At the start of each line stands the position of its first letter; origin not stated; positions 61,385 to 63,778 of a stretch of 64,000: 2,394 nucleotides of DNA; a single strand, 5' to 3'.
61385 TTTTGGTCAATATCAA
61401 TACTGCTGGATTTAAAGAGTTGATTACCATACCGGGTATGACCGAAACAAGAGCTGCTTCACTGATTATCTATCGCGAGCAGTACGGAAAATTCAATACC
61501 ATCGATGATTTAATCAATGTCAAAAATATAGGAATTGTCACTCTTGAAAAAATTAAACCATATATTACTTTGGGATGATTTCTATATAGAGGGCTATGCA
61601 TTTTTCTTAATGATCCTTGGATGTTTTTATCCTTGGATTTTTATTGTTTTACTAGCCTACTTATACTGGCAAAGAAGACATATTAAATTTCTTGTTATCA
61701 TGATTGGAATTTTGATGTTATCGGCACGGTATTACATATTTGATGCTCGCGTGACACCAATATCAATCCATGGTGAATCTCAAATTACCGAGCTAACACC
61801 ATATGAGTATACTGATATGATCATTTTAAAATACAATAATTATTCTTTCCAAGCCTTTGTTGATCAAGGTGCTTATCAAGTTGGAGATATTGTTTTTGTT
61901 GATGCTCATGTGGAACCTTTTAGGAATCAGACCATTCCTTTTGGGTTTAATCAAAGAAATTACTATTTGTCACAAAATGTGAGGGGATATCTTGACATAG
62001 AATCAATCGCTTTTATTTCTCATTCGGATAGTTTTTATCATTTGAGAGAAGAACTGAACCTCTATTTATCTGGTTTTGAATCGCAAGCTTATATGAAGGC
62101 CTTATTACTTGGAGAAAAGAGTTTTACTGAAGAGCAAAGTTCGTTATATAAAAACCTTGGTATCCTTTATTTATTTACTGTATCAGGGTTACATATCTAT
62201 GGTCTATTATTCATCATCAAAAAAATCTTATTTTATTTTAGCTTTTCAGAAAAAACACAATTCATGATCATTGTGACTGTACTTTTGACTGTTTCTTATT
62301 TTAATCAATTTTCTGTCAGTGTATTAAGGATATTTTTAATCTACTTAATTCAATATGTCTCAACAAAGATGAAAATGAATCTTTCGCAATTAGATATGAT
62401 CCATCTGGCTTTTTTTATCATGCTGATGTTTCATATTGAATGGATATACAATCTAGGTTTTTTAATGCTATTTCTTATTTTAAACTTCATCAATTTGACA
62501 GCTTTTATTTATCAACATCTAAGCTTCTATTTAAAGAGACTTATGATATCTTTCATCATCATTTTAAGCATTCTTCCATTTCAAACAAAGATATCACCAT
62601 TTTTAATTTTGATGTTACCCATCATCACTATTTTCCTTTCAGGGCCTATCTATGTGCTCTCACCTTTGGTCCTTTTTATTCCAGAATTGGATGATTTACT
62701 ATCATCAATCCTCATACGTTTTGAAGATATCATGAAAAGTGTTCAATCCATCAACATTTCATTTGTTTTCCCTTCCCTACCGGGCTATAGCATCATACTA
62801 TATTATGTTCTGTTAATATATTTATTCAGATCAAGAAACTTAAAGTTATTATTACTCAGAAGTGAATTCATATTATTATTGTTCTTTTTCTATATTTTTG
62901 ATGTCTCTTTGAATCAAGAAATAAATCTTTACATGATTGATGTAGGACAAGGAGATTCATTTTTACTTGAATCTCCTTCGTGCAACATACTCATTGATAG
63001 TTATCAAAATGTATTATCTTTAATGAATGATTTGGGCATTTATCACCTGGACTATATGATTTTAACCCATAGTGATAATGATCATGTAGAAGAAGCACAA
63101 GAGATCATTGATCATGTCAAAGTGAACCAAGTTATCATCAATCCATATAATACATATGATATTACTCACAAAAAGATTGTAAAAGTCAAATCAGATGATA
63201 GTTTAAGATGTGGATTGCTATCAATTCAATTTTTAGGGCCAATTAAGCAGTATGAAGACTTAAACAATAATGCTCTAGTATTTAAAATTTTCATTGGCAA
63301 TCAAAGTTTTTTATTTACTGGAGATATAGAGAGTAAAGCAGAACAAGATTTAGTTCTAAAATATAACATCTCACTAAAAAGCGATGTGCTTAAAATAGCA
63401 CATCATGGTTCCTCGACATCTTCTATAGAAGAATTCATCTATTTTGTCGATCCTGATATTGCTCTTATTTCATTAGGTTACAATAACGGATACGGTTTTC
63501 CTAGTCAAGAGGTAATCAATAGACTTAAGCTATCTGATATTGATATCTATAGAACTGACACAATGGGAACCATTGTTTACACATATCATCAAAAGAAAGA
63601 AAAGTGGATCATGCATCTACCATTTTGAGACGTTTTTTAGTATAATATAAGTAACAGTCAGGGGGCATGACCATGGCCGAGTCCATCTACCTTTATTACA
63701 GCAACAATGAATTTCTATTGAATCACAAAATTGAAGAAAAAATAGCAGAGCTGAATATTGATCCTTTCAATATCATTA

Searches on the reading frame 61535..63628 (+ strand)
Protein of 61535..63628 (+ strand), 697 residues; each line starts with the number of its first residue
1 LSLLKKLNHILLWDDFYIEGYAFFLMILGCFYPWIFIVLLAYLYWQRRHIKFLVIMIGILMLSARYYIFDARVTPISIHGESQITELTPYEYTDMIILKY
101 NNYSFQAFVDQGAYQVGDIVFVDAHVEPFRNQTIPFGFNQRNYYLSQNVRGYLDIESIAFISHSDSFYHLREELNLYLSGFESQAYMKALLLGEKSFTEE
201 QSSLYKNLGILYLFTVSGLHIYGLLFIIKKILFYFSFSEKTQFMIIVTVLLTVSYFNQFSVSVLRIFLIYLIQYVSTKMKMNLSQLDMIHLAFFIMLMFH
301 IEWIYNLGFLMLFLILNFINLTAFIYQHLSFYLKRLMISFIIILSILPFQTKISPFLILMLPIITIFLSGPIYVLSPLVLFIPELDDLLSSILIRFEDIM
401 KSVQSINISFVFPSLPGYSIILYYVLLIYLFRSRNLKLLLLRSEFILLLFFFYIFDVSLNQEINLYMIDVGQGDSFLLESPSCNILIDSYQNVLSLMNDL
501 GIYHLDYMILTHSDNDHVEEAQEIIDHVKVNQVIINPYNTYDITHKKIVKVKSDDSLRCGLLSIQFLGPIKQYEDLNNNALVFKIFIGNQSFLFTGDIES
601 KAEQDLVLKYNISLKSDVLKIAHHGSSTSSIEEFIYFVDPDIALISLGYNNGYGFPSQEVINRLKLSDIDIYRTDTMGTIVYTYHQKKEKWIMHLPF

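Call 42: search_protein_families(library=pfam, proteins=[window:61535-63628:+])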
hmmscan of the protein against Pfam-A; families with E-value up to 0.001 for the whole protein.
window:61535-63628:+ (697 aa): 3 families
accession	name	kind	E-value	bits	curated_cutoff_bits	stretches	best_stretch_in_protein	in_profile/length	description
PF00753.33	Lactamase_B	-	2.6e-13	50.8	22.7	1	469-648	2-195/196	Metallo-beta-lactamase superfamily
PF03772.21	Competence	-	4.1e-12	46.5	23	1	190-432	1-265/270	Competence protein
PF13567.11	DUF4131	-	0.00095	19.3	31.6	1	113-158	117-162/165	Domain of unknown function (DUF4131)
